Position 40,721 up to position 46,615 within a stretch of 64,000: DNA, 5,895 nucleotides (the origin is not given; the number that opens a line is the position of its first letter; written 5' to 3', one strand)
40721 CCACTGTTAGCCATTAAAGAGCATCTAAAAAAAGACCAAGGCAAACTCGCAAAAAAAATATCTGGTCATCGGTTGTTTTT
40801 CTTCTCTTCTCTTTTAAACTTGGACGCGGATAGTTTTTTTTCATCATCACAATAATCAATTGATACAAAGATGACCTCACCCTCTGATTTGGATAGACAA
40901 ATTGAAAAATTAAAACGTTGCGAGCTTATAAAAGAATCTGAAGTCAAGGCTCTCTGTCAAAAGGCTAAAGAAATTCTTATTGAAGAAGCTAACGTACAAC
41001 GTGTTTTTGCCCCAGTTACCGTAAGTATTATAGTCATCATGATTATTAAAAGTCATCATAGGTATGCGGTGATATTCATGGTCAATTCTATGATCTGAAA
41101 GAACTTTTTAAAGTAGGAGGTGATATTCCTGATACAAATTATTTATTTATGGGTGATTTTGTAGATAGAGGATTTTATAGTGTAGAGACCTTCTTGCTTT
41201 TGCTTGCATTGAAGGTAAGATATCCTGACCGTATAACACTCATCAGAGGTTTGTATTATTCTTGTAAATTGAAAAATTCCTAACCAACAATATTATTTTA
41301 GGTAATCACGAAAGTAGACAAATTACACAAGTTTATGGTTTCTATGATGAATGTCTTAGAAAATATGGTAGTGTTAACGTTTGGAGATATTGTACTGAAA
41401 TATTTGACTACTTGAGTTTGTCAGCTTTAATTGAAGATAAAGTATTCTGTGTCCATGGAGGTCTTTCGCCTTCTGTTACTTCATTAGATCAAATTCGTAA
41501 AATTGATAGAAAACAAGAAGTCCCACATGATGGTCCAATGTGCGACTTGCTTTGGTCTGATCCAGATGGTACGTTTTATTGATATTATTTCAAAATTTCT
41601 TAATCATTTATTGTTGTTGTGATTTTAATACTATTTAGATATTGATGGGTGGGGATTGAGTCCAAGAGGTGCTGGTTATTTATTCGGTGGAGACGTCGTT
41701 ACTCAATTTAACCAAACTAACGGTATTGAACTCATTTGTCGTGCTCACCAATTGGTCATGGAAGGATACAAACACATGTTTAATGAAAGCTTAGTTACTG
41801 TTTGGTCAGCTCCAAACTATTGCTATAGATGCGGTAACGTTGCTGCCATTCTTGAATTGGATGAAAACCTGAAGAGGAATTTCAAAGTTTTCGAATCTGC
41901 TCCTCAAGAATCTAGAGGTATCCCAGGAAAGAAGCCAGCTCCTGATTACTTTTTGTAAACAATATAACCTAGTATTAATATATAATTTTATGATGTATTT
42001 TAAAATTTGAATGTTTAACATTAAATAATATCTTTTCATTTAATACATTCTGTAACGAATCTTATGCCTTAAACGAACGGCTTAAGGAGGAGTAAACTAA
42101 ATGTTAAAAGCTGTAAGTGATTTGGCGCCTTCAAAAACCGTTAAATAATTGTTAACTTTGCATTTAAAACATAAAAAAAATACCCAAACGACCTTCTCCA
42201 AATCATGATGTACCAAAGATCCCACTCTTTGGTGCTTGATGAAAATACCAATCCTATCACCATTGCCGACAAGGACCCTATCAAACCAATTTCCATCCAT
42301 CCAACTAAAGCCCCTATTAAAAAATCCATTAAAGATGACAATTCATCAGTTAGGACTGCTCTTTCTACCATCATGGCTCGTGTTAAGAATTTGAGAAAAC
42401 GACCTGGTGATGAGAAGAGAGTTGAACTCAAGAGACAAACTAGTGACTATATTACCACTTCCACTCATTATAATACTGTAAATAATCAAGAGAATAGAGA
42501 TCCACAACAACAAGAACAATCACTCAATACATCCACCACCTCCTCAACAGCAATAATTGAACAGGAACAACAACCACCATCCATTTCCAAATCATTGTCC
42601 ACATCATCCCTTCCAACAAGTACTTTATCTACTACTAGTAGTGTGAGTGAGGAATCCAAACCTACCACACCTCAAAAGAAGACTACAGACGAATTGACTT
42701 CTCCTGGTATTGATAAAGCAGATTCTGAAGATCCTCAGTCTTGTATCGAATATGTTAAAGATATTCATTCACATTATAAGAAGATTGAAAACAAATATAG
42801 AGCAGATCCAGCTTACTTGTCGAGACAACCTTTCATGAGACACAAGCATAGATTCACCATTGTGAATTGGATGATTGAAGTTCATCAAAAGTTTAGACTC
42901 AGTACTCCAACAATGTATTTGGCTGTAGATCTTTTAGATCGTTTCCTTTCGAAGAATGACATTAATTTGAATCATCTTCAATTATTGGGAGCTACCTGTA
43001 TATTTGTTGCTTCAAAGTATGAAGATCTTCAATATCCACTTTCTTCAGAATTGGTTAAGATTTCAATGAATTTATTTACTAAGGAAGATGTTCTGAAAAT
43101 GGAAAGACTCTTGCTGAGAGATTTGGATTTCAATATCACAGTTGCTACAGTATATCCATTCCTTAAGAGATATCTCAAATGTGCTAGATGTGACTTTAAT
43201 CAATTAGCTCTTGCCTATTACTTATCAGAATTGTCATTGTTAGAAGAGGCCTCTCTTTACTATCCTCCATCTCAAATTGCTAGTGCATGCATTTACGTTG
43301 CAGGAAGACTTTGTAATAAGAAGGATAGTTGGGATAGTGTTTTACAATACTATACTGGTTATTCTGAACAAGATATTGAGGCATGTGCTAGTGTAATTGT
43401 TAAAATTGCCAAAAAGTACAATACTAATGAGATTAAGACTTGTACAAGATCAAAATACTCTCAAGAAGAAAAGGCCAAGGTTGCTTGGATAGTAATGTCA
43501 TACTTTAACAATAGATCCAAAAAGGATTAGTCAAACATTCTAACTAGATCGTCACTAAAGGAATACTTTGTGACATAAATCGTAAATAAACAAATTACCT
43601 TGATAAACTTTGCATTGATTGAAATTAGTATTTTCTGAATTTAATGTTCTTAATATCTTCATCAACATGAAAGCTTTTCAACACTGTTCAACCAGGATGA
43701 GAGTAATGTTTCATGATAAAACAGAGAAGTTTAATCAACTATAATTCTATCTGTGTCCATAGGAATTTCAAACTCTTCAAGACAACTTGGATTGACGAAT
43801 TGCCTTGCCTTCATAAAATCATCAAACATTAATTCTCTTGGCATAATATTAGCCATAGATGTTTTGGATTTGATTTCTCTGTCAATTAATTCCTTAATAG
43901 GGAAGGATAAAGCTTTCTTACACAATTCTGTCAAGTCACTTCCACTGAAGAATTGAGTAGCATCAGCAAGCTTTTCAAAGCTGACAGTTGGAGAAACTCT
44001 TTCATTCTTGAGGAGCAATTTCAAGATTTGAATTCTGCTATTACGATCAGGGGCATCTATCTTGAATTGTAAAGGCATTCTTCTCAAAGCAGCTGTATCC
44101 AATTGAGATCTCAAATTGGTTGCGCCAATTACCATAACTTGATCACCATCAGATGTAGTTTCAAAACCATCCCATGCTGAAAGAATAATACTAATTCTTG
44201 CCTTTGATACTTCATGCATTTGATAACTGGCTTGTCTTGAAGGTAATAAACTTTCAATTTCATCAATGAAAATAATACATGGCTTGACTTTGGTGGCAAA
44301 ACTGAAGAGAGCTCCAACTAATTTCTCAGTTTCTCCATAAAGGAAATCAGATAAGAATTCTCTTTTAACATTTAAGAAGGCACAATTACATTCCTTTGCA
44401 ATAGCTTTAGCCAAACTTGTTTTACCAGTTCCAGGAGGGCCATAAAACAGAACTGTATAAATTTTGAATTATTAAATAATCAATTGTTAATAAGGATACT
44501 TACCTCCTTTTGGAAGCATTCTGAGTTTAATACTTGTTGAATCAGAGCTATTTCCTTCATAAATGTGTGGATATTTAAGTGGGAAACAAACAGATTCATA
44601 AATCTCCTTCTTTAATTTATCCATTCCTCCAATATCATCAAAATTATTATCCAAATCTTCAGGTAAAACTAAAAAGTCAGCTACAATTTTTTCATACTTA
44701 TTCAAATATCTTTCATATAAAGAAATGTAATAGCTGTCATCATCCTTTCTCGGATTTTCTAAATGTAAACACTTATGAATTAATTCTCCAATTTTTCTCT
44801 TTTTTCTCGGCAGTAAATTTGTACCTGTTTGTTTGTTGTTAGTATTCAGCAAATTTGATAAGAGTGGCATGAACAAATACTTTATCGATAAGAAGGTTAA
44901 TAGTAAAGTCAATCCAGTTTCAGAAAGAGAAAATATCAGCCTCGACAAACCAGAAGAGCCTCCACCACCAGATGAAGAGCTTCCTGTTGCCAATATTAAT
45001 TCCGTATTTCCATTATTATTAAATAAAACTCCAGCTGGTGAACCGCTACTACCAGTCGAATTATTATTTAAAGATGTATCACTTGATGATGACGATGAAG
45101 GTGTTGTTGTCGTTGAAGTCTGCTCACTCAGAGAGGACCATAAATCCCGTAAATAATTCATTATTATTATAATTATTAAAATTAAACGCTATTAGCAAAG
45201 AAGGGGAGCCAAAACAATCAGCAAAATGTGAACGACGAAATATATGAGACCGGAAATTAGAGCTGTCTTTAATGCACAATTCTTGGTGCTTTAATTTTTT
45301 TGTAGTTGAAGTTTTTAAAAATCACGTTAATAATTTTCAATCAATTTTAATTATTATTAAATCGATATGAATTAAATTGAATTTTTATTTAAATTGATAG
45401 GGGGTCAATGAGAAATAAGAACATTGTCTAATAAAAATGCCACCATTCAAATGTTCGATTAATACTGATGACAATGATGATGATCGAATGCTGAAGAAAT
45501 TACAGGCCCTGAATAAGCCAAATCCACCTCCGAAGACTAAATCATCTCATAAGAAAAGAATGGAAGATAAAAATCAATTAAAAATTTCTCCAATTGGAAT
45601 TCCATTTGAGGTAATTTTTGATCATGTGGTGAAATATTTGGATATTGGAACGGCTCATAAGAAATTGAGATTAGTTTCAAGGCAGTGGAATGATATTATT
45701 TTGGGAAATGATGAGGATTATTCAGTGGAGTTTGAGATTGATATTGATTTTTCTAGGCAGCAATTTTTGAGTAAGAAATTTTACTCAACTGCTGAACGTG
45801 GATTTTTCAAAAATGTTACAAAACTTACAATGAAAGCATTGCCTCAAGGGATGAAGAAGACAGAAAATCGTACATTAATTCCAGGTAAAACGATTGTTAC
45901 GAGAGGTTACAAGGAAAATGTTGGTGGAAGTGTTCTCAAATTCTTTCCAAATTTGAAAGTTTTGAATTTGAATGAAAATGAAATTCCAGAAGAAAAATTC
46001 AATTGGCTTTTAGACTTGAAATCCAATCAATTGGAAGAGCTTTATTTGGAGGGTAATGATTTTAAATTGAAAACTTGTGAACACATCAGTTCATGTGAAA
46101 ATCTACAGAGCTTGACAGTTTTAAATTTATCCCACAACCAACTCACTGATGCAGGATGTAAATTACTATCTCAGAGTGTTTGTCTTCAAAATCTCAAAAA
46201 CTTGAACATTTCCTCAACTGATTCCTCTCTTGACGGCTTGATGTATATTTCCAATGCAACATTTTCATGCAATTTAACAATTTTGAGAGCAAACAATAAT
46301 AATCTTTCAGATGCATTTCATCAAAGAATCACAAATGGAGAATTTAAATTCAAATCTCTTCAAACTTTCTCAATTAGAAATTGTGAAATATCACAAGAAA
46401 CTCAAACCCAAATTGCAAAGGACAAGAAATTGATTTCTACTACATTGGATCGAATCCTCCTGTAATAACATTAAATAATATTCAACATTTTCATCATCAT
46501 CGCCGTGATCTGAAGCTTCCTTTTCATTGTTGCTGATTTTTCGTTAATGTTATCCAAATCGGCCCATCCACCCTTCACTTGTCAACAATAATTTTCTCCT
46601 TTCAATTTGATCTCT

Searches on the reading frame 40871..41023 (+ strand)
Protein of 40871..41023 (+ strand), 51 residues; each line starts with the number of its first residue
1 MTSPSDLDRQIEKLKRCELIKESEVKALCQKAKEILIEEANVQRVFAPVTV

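Call 74: search_solved_structures(query=window:40871-41023:+, max_evalue=0.01)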
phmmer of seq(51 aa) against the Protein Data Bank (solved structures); distinct sequences matched with E-value up to 0.01: 14.
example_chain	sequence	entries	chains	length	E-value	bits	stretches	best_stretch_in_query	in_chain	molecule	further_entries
4iyp_C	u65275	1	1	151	1.5e-11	46.5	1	5-51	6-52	Serine/threonine-protein phosphatase 2A catalytic subunit alpha isoform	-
2nyl_C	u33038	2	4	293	4.6e-11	45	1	5-51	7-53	Serine/threonine-protein phosphatase 2A catalytic subunit alpha isoform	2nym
3p71_C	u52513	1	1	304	4.9e-11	44.9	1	5-51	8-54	Serine/threonine-protein phosphatase 2A catalytic subunit alpha isoform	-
6nts_C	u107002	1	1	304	4.9e-11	44.9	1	5-51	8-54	Serine/threonine-protein phosphatase 2A catalytic subunit alpha isoform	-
2ie3_C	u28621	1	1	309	5e-11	44.9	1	5-51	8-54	Serine/threonine-protein phosphatase 2A catalytic subunit alpha isoform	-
2ie4_C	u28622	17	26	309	5e-11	44.9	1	5-51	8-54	Serine/threonine-protein phosphatase 2A catalytic subunit alpha isoform | PP2A-C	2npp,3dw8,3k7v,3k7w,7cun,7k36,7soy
2iae_C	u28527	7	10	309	5e-11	44.9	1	5-51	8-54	Serine/threonine-protein phosphatase 2A catalytic subunit alpha isoform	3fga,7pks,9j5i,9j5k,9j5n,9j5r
3c5w_C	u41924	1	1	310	5e-11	44.9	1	5-51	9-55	PP2A C subunit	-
4i5l_C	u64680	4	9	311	5.1e-11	44.9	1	5-51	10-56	Serine/threonine-protein phosphatase 2A catalytic subunit alpha isoform, PP2A-alpha | Serine/threonine-protein phosphatase 2A catalytic subunit alpha isoform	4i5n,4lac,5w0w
8so0_C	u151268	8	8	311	5.1e-11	44.9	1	5-51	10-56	Serine/threonine-protein phosphatase 2A catalytic subunit alpha isoform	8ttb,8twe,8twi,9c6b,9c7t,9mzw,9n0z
8rbx_q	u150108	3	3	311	5.1e-11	44.9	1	5-51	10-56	Serine/threonine-protein phosphatase 2A catalytic subunit alpha isoform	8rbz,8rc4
8uo5_C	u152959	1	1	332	5.7e-11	44.7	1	5-51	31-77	Serine/threonine-protein phosphatase 2A catalytic subunit alpha isoform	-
8uwb_C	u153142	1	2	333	5.7e-11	44.7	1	5-51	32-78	Serine/threonine-protein phosphatase 2A 65 kDa regulatory subunit A alpha isoform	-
9o04_D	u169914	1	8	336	5.8e-11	44.7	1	5-51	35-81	Serine/threonine-protein phosphatase 2A catalytic subunit alpha isoform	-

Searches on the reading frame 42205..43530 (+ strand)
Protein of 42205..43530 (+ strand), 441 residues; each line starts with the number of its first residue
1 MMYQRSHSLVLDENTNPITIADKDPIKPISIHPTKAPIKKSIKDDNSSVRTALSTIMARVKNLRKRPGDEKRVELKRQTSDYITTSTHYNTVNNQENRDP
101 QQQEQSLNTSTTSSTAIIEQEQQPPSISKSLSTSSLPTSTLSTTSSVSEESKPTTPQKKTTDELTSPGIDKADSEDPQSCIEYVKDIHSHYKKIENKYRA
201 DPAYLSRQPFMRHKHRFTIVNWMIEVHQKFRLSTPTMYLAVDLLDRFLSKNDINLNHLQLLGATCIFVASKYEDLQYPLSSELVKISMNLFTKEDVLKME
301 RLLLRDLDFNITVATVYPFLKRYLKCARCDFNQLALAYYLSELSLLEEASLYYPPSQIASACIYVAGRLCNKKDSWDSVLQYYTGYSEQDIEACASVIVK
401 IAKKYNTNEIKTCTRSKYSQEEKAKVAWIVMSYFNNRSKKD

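Call 27: search_protein_families(library=pfam, proteins=[window:42205-43530:+], max_evalue=0.001)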
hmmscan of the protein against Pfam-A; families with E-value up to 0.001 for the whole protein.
window:42205-43530:+ (441 aa): 2 families
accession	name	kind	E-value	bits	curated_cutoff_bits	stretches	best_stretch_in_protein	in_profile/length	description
PF00134.28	Cyclin_N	-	7.9e-39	132.7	23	1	186-311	1-126/127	Cyclin, N-terminal domain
PF02984.24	Cyclin_C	-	1.2e-25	90.3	22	1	315-429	2-116/119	Cyclin, C-terminal domain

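Call 50: find_homologous_proteins(query=window:42205-43527:+, max_evalue=1e-20)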
Query seq(441 aa) (441 aa): 11 proteins with E <= 1e-20 among 6144 candidates.
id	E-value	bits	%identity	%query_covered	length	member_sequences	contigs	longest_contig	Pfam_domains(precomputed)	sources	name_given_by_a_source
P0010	1.0e-288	975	100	100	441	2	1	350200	PF02984.25,PF00134.29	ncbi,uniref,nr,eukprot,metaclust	ncbi:cyclin B1-like protein [Naegleria gruberi]|uniref:Cyclin B1-like protein n=1 Tax=Naegleria grub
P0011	4.3e-170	584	63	100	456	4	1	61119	PF02984.25,PF00134.29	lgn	-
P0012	1.3e-166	573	62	100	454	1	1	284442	PF02984.25,PF00134.29,PF00382.25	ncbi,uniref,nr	ncbi:hypothetical protein C9374_010926 [Naegleria lovaniensis]|uniref:Uncharacterized protein n=1 Ta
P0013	4.5e-162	558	63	98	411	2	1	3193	PF02984.25,PF00134.29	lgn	-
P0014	1.1e-124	435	48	100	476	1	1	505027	PF02984.25,PF00134.29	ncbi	ncbi:hypothetical protein ABK040_003783 [Willaertia magna]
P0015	5.5e-66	241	44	56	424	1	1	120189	PF02984.25,PF00134.29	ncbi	ncbi:hypothetical protein ABK040_016534 [Willaertia magna]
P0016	1.0e-40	158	33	74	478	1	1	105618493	PF02984.25,PF00134.29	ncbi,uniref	ncbi:hypothetical protein Fmac_012550 [Flemingia macrophylla]|uniref:B-like cyclin n=1 Tax=Flemingia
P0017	3.1e-40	157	39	50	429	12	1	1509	PF02984.25,PF00134.29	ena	-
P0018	4.1e-34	136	32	53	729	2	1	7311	PF02984.25,PF00134.29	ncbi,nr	ncbi:G2/mitotic-specific cyclin [Coelomomyces lativittatus]|nr:G2/mitotic-specific cyclin [Coelomomy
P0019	2.2e-30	124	29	66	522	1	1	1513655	PF02984.25,PF00134.29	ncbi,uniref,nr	ncbi:A/B/D/E cyclin [Hesseltinella vesiculosa]|uniref:A/B/D/E cyclin n=1 Tax=Hesseltinella vesiculos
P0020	7.9e-22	96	29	54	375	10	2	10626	PF02984.25,PF00134.29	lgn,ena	-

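Call 51: find_encoding_contigs(protein=P0012, flank=10000, max_places=1)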
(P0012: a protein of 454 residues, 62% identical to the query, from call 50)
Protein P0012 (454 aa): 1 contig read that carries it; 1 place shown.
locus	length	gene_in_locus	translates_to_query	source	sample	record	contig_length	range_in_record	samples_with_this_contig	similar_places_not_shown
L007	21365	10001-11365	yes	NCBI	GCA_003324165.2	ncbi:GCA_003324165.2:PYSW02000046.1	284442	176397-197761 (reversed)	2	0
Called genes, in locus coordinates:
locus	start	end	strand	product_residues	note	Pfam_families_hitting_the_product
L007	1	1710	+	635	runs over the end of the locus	PF00225:Kinesin, PF16796:Microtub_bd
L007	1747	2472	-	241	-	PF01569:PAP2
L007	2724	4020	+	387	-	PF00022:Actin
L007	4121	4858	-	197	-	PF00025:Arf, PF03193:RsgA_GTPase (faint), PF00071:Ras, PF08477:Roc, PF00009:GTP_EFTU (weak)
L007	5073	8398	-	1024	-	PF25780:TPR_IPO5 (faint), PF00514:Arm (faint), PF23227:HEAT_MROH2B_C (faint), PF25786:HEAT_GCN1_C (faint), PF13646:HEAT_2 (faint), PF02985:HEAT (faint), PF13513:HEAT_EZ (faint), PF13251:DUF4042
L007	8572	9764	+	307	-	PF00149:Metallophos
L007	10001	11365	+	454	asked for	PF00134:Cyclin_N, PF00382:TFIIB (faint), PF02984:Cyclin_C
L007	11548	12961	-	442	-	PF05496:RuvB_N (weak), PF00004:AAA, PF07728:AAA_5 (faint), PF17862:AAA_lid_3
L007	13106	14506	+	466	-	PF00071:Ras (weak)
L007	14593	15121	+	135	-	-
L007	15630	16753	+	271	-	-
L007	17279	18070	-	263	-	PF13519:VWA_2 (weak)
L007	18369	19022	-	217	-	-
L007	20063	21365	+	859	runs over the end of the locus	PF00415:RCC1 (faint), PF00651:BTB (faint), PF25390:WD40_RLD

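Call 52: find_encoding_contigs(protein=P0014, flank=10000, max_places=1)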
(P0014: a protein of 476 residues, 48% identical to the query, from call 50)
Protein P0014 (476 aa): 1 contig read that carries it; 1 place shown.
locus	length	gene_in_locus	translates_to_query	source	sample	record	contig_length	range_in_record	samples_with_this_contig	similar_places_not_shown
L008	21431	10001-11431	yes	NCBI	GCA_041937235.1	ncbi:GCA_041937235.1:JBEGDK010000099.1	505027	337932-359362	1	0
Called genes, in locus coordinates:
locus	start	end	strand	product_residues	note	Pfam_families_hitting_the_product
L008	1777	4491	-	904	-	-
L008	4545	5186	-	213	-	-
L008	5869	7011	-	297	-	PF00106:adh_short, PF02719:Polysacc_synt_2, PF08659:KR, PF13561:adh_short_C2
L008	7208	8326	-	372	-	-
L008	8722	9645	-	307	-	PF01488:Shikimate_DH (weak), PF03446:NAD_binding_2, PF14833:NAD_binding_11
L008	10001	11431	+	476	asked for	PF00134:Cyclin_N, PF02984:Cyclin_C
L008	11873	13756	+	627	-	PF19086:Terpene_syn_C_2 (faint), PF00348:polyprenyl_synt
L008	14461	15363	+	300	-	-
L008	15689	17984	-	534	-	-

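Call 53: find_encoding_contigs(protein=P0011, flank=10000, max_places=1)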
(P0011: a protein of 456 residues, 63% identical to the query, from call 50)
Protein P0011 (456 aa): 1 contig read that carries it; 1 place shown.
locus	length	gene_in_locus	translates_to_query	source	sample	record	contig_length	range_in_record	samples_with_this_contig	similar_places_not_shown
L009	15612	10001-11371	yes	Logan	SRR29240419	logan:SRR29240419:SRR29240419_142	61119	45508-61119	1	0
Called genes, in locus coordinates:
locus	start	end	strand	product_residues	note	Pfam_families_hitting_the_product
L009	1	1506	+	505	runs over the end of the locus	PF00225:Kinesin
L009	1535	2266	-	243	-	PF01569:PAP2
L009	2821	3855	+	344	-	PF00022:Actin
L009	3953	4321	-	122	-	PF00071:Ras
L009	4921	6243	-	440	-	PF25786:HEAT_GCN1_C (faint), PF25780:TPR_IPO5 (faint), PF02985:HEAT (faint), PF13513:HEAT_EZ (faint), PF13646:HEAT_2 (faint), PF00514:Arm (weak)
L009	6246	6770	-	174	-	PF13251:DUF4042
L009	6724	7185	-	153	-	PF13251:DUF4042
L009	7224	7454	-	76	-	-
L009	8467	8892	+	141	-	PF00149:Metallophos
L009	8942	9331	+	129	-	PF00149:Metallophos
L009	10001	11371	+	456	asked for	PF00134:Cyclin_N, PF02984:Cyclin_C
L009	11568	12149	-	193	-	PF00004:AAA, PF17862:AAA_lid_3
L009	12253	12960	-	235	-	-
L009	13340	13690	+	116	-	-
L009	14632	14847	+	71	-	-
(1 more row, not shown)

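Call 84: find_encoding_contigs(protein=P0015, flank=3000, max_places=1)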
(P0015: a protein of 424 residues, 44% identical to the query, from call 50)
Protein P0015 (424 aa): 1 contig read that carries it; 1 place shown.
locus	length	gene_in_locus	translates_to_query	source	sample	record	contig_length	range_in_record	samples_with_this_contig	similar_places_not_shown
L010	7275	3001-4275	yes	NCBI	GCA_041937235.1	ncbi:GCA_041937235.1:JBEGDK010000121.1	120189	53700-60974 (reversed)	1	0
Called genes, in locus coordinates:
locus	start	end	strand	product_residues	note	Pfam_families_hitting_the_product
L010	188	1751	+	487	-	PF00515:TPR_1 (faint), PF07719:TPR_2 (faint)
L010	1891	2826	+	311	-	PF02517:Rce1-like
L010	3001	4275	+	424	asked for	PF00134:Cyclin_N, PF02984:Cyclin_C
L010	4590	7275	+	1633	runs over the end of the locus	PF01436:NHL (faint), PF25021:TEN_NHL (weak), PF23106:EGF_Teneurin (faint), PF25024:EGF_TEN, PF00615:RGS (weak)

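Call 85: find_encoding_contigs(protein=P0013, flank=3000, max_places=2)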
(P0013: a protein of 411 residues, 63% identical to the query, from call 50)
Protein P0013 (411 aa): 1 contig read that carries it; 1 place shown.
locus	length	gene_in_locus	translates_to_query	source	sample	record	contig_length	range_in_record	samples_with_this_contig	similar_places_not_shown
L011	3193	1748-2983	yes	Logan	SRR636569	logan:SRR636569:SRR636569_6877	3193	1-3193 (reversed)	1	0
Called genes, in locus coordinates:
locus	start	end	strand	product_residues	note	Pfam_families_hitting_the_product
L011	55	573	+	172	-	-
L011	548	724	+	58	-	-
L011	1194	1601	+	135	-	-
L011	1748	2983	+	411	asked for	PF00134:Cyclin_N, PF02984:Cyclin_C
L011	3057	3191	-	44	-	?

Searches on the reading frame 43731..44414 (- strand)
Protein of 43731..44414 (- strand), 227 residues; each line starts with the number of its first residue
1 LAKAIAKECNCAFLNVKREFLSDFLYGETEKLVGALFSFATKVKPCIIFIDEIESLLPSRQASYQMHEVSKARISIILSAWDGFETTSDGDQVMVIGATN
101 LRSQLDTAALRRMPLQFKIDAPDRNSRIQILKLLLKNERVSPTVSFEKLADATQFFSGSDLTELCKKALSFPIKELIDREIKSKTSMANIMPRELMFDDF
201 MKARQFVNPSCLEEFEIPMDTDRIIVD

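Call 28: search_protein_families(library=pfam, proteins=[window:43731-44414:-], max_evalue=0.001)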
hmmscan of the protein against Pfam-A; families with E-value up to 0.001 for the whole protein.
window:43731-44414:- (227 aa): 2 families
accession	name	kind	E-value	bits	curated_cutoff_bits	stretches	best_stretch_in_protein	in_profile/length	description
PF00004.35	AAA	-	3.4e-21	76.5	21.2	1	1-119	14-129/131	ATPase family associated with various cellular activities (AAA)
PF17862.7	AAA_lid_3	-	4.4e-09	36.2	27.2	1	144-184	2-41/45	AAA+ lid domain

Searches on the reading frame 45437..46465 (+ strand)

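Call 28: search_protein_families(library=pfam, proteins=[window:45437-46465:+], max_evalue=0.001)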
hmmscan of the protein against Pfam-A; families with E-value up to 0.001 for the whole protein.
window:45437-46465:+ (342 aa): 5 families
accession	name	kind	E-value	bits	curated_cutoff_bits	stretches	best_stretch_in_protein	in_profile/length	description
PF12799.13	LRR_4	-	9.4e-10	38.9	27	1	224-261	1-33/44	Leucine Rich repeats (2 copies)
PF13855.12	LRR_8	-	9.5e-06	25.7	27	1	157-209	11-61/61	Leucine rich repeat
PF24758.1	LRR_At5g56370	-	2.2e-05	24.7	27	0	170-233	60-120/227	FBD-associated F-box protein At5g56370, LRR repeats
PF00560.39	LRR_1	-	7e-05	22.7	20.6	0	225-239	1-15/23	Leucine Rich Repeat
PF13516.12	LRR_6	-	7.8e-05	22.9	23.4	1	223-244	2-23/24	Leucine Rich repeat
